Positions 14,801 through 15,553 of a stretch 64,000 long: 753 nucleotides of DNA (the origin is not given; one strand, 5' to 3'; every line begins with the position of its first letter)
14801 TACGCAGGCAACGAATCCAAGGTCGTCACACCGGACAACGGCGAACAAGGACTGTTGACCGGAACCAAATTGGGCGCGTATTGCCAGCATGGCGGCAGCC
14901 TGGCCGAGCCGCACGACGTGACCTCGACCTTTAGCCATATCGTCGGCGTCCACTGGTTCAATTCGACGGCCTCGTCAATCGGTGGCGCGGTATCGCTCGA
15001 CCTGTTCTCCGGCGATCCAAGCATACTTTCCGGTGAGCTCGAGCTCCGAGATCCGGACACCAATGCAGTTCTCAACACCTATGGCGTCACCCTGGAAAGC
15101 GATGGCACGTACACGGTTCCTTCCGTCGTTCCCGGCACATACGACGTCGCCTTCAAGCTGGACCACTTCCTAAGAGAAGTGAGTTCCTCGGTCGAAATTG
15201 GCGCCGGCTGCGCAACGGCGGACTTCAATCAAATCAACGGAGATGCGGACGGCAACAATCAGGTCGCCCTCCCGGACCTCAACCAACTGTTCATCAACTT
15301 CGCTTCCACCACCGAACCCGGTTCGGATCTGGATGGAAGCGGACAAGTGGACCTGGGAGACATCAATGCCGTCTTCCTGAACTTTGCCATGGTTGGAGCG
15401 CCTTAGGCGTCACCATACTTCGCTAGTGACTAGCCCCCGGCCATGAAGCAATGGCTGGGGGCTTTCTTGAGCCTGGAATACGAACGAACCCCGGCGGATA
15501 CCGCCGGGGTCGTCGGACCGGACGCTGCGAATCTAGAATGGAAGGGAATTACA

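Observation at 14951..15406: Same ~130-150-aa C-terminal module (beta-sandwich + paired dockerin-like Ca-binding repeats) on three unrelated secreted proteins; no cohesin partner in the window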

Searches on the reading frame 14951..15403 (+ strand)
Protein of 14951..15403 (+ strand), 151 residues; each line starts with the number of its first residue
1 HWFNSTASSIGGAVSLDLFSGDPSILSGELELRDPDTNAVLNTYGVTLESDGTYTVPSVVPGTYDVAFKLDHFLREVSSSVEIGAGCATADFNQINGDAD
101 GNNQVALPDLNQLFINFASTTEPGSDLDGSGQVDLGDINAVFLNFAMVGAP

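Call 9: search_protein_families(library=ncbifam, proteins=[window:14951-15403:+], max_evalue=1)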
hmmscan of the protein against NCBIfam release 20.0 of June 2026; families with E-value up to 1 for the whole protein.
window:14951-15403:+ (151 aa): 0 families

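Call 11: find_homologous_proteins(query=A1, max_evalue=0.001)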
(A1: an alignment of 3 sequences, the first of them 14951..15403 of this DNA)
Query A1 (3 sequences) (151 aa, profile of the alignment): 48 proteins with E <= 0.001 among 1553 candidates.
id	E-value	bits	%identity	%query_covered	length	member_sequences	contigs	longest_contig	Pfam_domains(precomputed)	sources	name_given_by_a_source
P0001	2.7e-38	149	49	94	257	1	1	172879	-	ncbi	-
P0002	5.2e-38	148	50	97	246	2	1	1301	-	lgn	-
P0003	1.8e-36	143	45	96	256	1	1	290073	PF00127.27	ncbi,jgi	jgi:plastocyanin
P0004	1.0e-26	112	37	94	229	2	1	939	PF00404.25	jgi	jgi:probable HAF family extracellular repeat protein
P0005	2.1e-26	111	36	97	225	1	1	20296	PF00404.25,PF08309.18,PF22904.4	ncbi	-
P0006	9.5e-26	109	45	92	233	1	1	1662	-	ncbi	-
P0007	1.2e-25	108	41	93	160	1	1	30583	PF13620.13,PF22904.4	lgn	-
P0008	2.9e-24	104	38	93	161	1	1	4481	PF00404.25,PF13620.13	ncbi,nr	ncbi:MAG: dockerin type I domain-containing protein, partial [Armatimonadota bacterium]|nr:dockerin 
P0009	9.9e-24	102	38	93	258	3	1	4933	PF00404.25,PF13620.13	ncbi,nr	ncbi:MAG: dockerin type I domain-containing protein, partial [bacterium]|nr:dockerin type I domain-c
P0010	1.4e-23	101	39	96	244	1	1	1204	PF00404.25,PF16640.12,PF01835.26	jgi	-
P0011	1.7e-23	101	36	91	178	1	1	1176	PF00404.25,PF13620.13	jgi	jgi:hypothetical protein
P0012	1.9e-23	101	38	93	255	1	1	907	PF00404.25,PF13620.13,PF08309.18,PF22904.4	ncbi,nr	ncbi:MAG: dockerin type I domain-containing protein, partial [bacterium]|nr:dockerin type I domain-c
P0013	9.6e-23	99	33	96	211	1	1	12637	PF00404.25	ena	-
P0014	2.3e-22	98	37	96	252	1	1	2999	PF00404.25,PF13620.13,PF08309.18,PF22904.4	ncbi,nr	ncbi:MAG: hypothetical protein NZ741_11485 [Armatimonadetes bacterium]|nr:hypothetical protein [Arma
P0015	3.3e-22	97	32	91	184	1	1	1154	PF00404.25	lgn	-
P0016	4.3e-22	97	37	81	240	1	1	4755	PF00404.25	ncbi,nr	ncbi:MAG TPA: dockerin type I domain-containing protein, partial [Fimbriimonadaceae bacterium]|nr:do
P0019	4.4e-21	93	39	95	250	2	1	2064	PF13620.13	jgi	jgi:probable HAF family extracellular repeat protein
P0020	7.7e-21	93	36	91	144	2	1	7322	PF00404.25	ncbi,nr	ncbi:MAG: hypothetical protein RMM08_10155, partial [Armatimonadota bacterium]|nr:hypothetical prote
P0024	1.3e-19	89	35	98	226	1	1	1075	PF00404.25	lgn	-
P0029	2.1e-17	81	35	92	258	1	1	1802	PF00404.25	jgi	jgi:plastocyanin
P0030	2.3e-17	81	36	96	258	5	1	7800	PF13620.13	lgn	-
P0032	8.8e-17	79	40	69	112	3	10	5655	PF13620.13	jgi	-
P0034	3.3e-16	78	34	93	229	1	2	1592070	-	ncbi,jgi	jgi:hypothetical protein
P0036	2.0e-15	75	37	79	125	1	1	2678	PF00404.25,PF13620.13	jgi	-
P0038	5.0e-15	74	35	70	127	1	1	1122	PF00404.25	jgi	jgi:hypothetical protein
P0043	5.4e-8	51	43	26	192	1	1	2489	PF13405.13,PF00404.25,PF13202.13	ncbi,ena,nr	ncbi:MAG: hypothetical protein MI919_03260 [Holophagales bacterium]|nr:hypothetical protein [Holopha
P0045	4.0e-7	48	35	32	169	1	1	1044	PF00404.25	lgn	-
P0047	1.7e-5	43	40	42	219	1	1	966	PF00404.25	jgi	jgi:hypothetical protein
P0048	2.5e-4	39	33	28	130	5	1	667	PF00404.25,PF00036.39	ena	-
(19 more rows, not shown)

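Call 21: predict_structure(alignment_id=A2)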
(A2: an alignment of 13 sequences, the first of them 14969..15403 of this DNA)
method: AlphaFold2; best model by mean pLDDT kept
length: 145 residues; sequences in the alignment: 13
mean_pLDDT: 95.7   pTM: 0.86
mean pLDDT of the five models: 95.7, 95.3, 93.3, 81.6, 78.8
residues with pLDDT >= 90: 137; 70-90: 8; 50-70: 0; < 50: 0
segments of 3 or more residues with pLDDT < 50: none
pLDDT, mean of each block of 10 residues (from residue 1): 96 95 97 97 97 97 96 97 97 96 96 90 95 97 94
secondary structure, 60 per line:
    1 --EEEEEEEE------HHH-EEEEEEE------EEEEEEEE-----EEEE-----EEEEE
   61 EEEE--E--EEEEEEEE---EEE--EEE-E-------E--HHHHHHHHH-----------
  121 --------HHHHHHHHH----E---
elements in order: E3-10 E21-27 E34-41 E47-50 E56-64 E70-77 E81-83 E86-88 H101-109 H129-137

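Call 26: fold_search(model_id=the predicted structure, library=pdb)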
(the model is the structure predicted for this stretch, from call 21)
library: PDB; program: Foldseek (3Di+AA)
matches with E <= 10: 1517; with E <= 0.001: 22
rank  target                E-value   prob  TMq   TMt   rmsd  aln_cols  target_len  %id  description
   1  4u3s_B                3.2e-09  1.00  0.73  0.69   3.4       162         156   20  Crystal structure of Coh3ScaB-XDoc_M1ScaA complex: A N-terminal interface mutant of type II Cohesin-X-Dockerin complex (released 2015-07-29)
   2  4wi0_B                3.2e-09  1.00  0.73  0.68   3.7       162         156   20  Crystal structure of Coh3ScaB-XDoc_M2ScaA complex: A C-terminal interface mutant of type II Cohesin-X-Dockerin complex (released 2015-10-07)
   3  5g5d_B                9.4e-09  1.00  0.75  0.70   3.0       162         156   17  Crystal Structure of the CohScaC2-XDocCipA type II complex from Clostridium thermocellum (released 2017-04-05)
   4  3kcp_A                1.3e-08  1.00  0.75  0.38   3.0       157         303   17  Crystal structure of interacting Clostridium thermocellum multimodular components (released 2010-02-09)
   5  2b59_B                1.8e-08  1.00  0.72  0.68   3.2       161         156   17  The type II cohesin dockerin complex (released 2005-10-11)
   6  4fl4_L                1.8e-07  1.00  0.74  0.38   3.2       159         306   17  Scaffoldin conformation and dynamics revealed by a ternary complex from the Clostridium thermocellum cellulosome (released 2012-06-27)
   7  4fl4_C                2.3e-07  1.00  0.72  0.36   3.6       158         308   17  Scaffoldin conformation and dynamics revealed by a ternary complex from the Clostridium thermocellum cellulosome (released 2012-06-27)
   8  4fl4_I                5.9e-07  1.00  0.75  0.38   3.2       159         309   17  Scaffoldin conformation and dynamics revealed by a ternary complex from the Clostridium thermocellum cellulosome (released 2012-06-27)
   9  5m0y_B                1.1e-06  1.00  0.72  0.67   3.3       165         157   16  Crystal Structure of the CohScaA-XDocCipB type II complex from Clostridium thermocellum at 1.5Angstrom resolution (released 2017-09-06)
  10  5k39_B                3.4e-06  1.00  0.73  0.69   3.1       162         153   15  THE TYPE II COHESIN DOCKERIN COMPLEX FROM CLOSTRIDIUM THERMOCELLUM (released 2017-03-29)
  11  6yoa_A                5.0e-05  1.00  0.39  0.41   5.2       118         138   14  Lig v 1 structure and the inflammatory response to the Ole e 1 protein family (released 2020-05-13)
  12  4iyk                  9.7e-05  1.00  0.43  0.31   4.0        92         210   21  Crystal structure of a putative carbohydrate binding protein (BACUNI_04699) from Bacteroides uniformis ATCC 8492 at 2.00 (released 2013-02-20)
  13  1nkg                  9.7e-05  1.00  0.42  0.14   5.3       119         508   19  Rhamnogalacturonan lyase from Aspergillus aculeatus (released 2004-05-25)
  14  3njx                  1.0e-04  1.00  0.41  0.13   3.2        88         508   20  Rhamnogalacturonan Lyase from Aspergillus aculeatus mutant H210A (released 2010-10-06)
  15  2xhn_A                1.0e-04  1.00  0.42  0.14   5.2       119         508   19  Rhamnogalacturonan lyase from Aspergillus aculeatus K150A active site mutant (released 2010-09-29)
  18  5aq0_A                4.1e-04  1.00  0.39  0.65   4.2        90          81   17  The structure of the Transthyretin-like domain of the first catalytic domain of the HUMAN Carboxypeptidase D (released 2016-09-28)
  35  2nsm                  2.8e-03  1.00  0.40  0.16   3.9        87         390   18  Crystal structure of the human carboxypeptidase N (Kininase I) catalytic domain (released 2007-04-24)
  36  5aq0_B                3.0e-03  1.00  0.40  0.65   3.7        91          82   19  The structure of the Transthyretin-like domain of the first catalytic domain of the HUMAN Carboxypeptidase D (released 2016-09-28)
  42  1qmu_A                4.2e-03  1.00  0.38  0.16   4.6        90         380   22  Duck carboxypeptidase D domain II (released 2000-10-13)
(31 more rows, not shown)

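Call 27: search_protein_representatives(alignment_id=A2)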
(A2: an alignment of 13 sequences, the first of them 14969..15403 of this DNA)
Query: 13 sequences, 146 profile positions. Proteins with E-value up to 0.001 (for the whole library): 39060; up to 1e-10: 7136; up to 1e-30: 420. The best 150 are listed.
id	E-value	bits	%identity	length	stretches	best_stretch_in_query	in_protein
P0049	1.3e-101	352.7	-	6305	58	33-86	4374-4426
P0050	5.1e-83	292.4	-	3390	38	18-85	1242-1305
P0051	2.3e-77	274.1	-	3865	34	9-95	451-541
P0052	8.0e-77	272.3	-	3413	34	35-85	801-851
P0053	3.0e-76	270.4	-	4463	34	36-85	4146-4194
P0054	1.3e-75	268.3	-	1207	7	13-141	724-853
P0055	2.0e-65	235.3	-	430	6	87-142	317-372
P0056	1.3e-61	222.9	-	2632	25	6-85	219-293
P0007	1.8e-60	219.3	-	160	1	1-146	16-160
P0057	2.7e-59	215.4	-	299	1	1-146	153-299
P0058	6.0e-57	207.9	-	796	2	1-145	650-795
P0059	1.0e-56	207.1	-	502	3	2-146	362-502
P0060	1.6e-56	206.5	-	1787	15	32-85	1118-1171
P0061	1.9e-56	206.2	-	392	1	1-146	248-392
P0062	5.5e-56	204.7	-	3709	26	33-85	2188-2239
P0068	4.6e-55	201.7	-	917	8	80-143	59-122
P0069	5.9e-55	201.4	-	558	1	1-146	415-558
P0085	7.3e-51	188.1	-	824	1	2-146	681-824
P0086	1.2e-50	187.4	-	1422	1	1-146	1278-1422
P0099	2.3e-47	176.8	-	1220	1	2-146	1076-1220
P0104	5.6e-45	169.0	-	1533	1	2-146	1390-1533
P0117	7.3e-43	162.2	-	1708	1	1-145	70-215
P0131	9.7e-42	158.5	-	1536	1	1-146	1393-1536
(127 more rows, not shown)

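Call 31: search_solved_structures(query=A2, max_evalue=1, show_alignments=3)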
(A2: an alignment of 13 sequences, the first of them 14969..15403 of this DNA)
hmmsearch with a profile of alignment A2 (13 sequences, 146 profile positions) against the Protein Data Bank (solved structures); distinct sequences matched with E-value up to 1: 229 (the best 60 are shown).
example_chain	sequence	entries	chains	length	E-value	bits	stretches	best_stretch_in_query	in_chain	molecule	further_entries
4u3s_B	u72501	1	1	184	2.3e-14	56.7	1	31-144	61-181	Cellulosomal scaffoldin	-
4wi0_B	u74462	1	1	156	3.7e-14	56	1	31-144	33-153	Cellulosomal scaffoldin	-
2b59_B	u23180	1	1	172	5.5e-13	52.2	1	33-144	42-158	Cellulosomal scaffolding protein A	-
3kcp_A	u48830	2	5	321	3.6e-12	49.6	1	34-144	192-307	Cellulosomal-scaffolding protein A | Cellulosome anchoring protein cohesin region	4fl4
5g5d_B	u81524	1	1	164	5.1e-12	49.1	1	33-144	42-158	CELLULOSOMAL-SCAFFOLDING PROTEIN A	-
5k39_B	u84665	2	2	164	5.9e-11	45.7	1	34-142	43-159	Dockerin module from a protein of unknown function | Ig domain protein group 2 domain protein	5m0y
9c7v_B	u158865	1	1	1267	1.3e-09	41.2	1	17-79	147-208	BOS complex subunit NOMO2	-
2y3n_B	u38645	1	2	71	1.1e-07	35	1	85-143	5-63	CELLULOSOMAL FAMILY-48 PROCESSIVE GLYCOSIDE HYDROLASE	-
9u9d_A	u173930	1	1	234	7.8e-06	29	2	88-135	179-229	Myosin light chain kinase, smooth muscle, deglutamylated form,Green fluorescent protein,Ca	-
2k0j_A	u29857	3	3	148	9.3e-06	28.8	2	88-135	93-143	calmodulin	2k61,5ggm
3u0k_A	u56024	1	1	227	1.2e-05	28.5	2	88-137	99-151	RCaMP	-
4e53_A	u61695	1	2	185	2.4e-05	27.5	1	88-136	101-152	Calmodulin, Linker, IQ motif of Neuromodulin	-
4e50_A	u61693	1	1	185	2.5e-05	27.4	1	88-137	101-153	Calmodulin, Linker, IQ motif of Neurogranin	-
6xxx_AAA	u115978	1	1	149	2.6e-05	27.4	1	88-135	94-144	Calmodulin-1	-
5lxv_B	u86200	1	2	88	2.7e-05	27.3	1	82-134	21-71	Carbohydrate-binding protein WP_009985128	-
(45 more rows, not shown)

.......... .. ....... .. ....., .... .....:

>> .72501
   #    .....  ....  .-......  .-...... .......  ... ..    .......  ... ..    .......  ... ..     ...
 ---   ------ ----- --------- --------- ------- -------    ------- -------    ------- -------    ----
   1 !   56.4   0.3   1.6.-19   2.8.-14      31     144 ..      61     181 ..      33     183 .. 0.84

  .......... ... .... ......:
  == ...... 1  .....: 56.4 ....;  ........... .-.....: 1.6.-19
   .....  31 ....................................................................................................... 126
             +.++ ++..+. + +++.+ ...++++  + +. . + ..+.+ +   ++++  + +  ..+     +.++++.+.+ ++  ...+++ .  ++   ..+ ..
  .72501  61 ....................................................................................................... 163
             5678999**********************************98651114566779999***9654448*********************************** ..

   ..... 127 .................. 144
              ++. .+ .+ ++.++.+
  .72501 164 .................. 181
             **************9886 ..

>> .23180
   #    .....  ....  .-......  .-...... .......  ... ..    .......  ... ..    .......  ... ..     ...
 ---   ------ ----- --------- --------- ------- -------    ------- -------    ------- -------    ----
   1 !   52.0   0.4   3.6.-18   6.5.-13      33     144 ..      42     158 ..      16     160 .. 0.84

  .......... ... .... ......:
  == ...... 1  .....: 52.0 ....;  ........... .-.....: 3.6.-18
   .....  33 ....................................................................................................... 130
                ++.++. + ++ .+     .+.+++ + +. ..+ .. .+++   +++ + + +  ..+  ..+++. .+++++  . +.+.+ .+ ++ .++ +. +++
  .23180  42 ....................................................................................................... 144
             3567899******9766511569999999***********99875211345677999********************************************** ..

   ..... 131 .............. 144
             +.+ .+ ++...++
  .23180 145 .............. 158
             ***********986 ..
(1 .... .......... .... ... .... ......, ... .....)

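Call 33: find_encoding_contigs(protein=P0001, flank=10000, max_places=2)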
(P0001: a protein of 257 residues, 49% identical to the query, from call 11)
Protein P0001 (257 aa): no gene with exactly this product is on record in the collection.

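Call 34: find_encoding_contigs(protein=P0003, flank=10000, max_places=2)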
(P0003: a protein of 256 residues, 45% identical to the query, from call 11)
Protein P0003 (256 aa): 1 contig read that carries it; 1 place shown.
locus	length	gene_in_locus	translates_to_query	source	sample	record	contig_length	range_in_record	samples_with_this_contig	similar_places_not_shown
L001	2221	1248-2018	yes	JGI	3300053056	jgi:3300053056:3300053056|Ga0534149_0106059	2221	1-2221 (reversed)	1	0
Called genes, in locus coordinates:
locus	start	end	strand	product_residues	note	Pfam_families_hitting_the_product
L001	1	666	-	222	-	?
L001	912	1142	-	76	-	-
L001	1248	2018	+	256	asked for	PF00127:Copper-bind (faint)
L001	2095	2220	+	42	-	?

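Call 35: find_encoding_contigs(protein=P0034, flank=10000, max_places=2)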
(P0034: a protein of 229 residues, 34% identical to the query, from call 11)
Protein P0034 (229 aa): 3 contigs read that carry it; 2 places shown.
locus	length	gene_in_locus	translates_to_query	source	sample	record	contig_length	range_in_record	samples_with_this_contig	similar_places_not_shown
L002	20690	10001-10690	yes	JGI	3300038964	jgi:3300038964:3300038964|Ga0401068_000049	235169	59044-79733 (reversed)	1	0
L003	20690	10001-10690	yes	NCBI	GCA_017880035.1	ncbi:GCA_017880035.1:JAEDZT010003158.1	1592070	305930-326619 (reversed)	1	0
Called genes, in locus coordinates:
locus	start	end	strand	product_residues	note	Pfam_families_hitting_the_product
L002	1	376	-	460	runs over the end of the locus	PF02874:ATP-synt_ab_N, PF00006:ATP-synt_ab, PF18269:T3SS_ATPase_C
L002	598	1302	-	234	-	PF02108:FliH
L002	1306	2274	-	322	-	PF03448:MgtE_N (faint), PF14841:FliG_M (weak), PF14842:FliG_N, PF14841:FliG_M, PF14842:FliG_N (weak), PF01706:FliG_C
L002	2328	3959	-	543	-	PF01514:YscJ_FliF, PF08345:YscJ_FliF_C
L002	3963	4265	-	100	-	PF02049:FliE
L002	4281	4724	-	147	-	PF00460:Flg_bb_rod, PF06429:Flg_bbr_C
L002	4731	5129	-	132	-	PF00460:Flg_bb_rod (faint)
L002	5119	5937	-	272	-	PF19567:CpsB_CapC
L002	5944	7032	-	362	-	PF02563:Poly_export, PF10531:SLBB, PF22461:SLBB_2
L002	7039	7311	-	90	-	PF25206:DUF7836 (weak)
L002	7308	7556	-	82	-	-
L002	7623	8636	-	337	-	PF03663:Glyco_hydro_76, PF07221:GlcNAc_2-epim (weak)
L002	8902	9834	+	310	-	-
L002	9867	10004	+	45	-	-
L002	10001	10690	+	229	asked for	-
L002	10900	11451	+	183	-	PF08909:DUF1854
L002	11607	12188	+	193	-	PF00156:Pribosyltran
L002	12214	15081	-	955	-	PF00005:ABC_tran (faint), PF02463:SMC_N (faint), PF13191:AAA_16 (faint), PF13304:AAA_21 (faint), PF13555:AAA_29 (faint), PF20703:nSTAND1 (faint), PF17760:UvrA_inter, PF17755:UvrA_DNA-bind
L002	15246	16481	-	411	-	PF01555:N6_N4_Mtase, PF01170:UPF0020 (faint)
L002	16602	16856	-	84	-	-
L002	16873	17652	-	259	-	PF07963:N_methyl, PF07596:SBP_bac_10 (weak)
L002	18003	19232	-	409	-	PF02056:Glyco_hydro_4, PF11975:Glyco_hydro_4C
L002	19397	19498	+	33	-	-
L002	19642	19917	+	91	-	PF00312:Ribosomal_S15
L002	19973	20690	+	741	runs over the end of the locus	PF01138:RNase_PH, PF03725:RNase_PH_C, PF03726:PNPase, PF01138:RNase_PH, PF00013:KH_1, PF00575:S1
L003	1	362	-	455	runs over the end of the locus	PF02874:ATP-synt_ab_N, PF00006:ATP-synt_ab, PF18269:T3SS_ATPase_C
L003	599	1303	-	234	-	PF02108:FliH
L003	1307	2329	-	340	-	PF03448:MgtE_N (faint), PF14841:FliG_M, PF14842:FliG_N, PF14841:FliG_M, PF14842:FliG_N (weak), PF01706:FliG_C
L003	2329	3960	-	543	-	PF01514:YscJ_FliF, PF08345:YscJ_FliF_C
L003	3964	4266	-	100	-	PF02049:FliE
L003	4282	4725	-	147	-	PF00460:Flg_bb_rod, PF06429:Flg_bbr_C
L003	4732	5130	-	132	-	PF00460:Flg_bb_rod (faint)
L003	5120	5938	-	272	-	PF19567:CpsB_CapC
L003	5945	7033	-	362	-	PF02563:Poly_export, PF10531:SLBB, PF22461:SLBB_2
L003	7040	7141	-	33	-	-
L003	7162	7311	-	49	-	PF25206:DUF7836 (weak)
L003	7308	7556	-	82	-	-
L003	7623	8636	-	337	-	PF03663:Glyco_hydro_76, PF07221:GlcNAc_2-epim (weak)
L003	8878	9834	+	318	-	-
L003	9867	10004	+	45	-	-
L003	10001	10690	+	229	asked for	-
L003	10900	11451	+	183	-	PF08909:DUF1854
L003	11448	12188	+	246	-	PF18912:DZR_2, PF00156:Pribosyltran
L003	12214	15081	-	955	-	PF00005:ABC_tran (faint), PF02463:SMC_N (faint), PF13191:AAA_16 (faint), PF13304:AAA_21 (faint), PF13555:AAA_29 (faint), PF20703:nSTAND1 (faint), PF17760:UvrA_inter, PF17755:UvrA_DNA-bind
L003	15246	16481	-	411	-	PF01555:N6_N4_Mtase, PF01170:UPF0020 (faint)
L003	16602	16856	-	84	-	-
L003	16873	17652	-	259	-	PF07963:N_methyl, PF07596:SBP_bac_10 (weak)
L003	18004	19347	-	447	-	PF02056:Glyco_hydro_4, PF11975:Glyco_hydro_4C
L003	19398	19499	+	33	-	-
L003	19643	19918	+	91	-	PF00312:Ribosomal_S15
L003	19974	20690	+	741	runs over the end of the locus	PF01138:RNase_PH, PF03725:RNase_PH_C, PF03726:PNPase, PF01138:RNase_PH, PF00013:KH_1, PF22675:KH-I_KHDC4-BBP (faint), PF00575:S1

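Call 40: search_protein_families(library=pfam, alignment_id=A3, max_evalue=0.00001)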
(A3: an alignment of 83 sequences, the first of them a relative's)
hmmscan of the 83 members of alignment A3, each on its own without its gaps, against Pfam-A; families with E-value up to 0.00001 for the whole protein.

A. member 1, P0058 (796 aa): 2 families
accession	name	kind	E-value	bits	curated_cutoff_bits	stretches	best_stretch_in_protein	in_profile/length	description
PF13620.12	CarboxypepD_reg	-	1.3e-17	64.3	32.3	1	25-105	1-81/82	Carboxypeptidase regulatory-like domain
PF00404.24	Dockerin_1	-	1.5e-06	28.7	22.9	1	737-788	2-54/57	Dockerin type I domain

B. families by the number of members that match (of 83 scanned): 76 families (the first 25 are shown)
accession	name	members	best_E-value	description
PF00404.24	Dockerin_1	41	3.1e-17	Dockerin type I domain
PF13620.12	CarboxypepD_reg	14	1.3e-17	Carboxypeptidase regulatory-like domain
PF00082.27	Peptidase_S8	7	2.6e-42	Subtilase family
PF25174.1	Beta-prop_THOC3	3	5e-68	THOC3 beta-propeller domain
PF00400.38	WD40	3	1.5e-63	WD domain, G-beta repeat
PF25173.1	Beta-prop_WDR3_1st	3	8.6e-49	WDR3 first beta-propeller domain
PF24814.1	WD40_Prp19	3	1.5e-48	Prp19 WD40 domain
PF23414.1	Beta-prop_EML_2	3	1.2e-37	Echinoderm microtubule-associated protein second beta-propeller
PF24807.1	WD40_CDC20-Fz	3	5.4e-36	CDC20/Fizzy WD40 domain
PF07676.18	PD40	3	1.5e-18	WD40-like Beta Propeller Repeat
PF16640.11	Big_3_5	3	1.6e-17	Bacterial Ig-like domain (group 3)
PF15902.12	Sortilin-Vps10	2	1e-37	Sortilin, neurotensin receptor 3,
PF25175.1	Beta-prop_WDR5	2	1.4e-37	WDR5 beta-propeller domain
PF13229.12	Beta_helix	2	8.5e-37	Right handed beta helix region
PF22073.2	Cep192_D4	2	8.7e-37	Cep192 domain 4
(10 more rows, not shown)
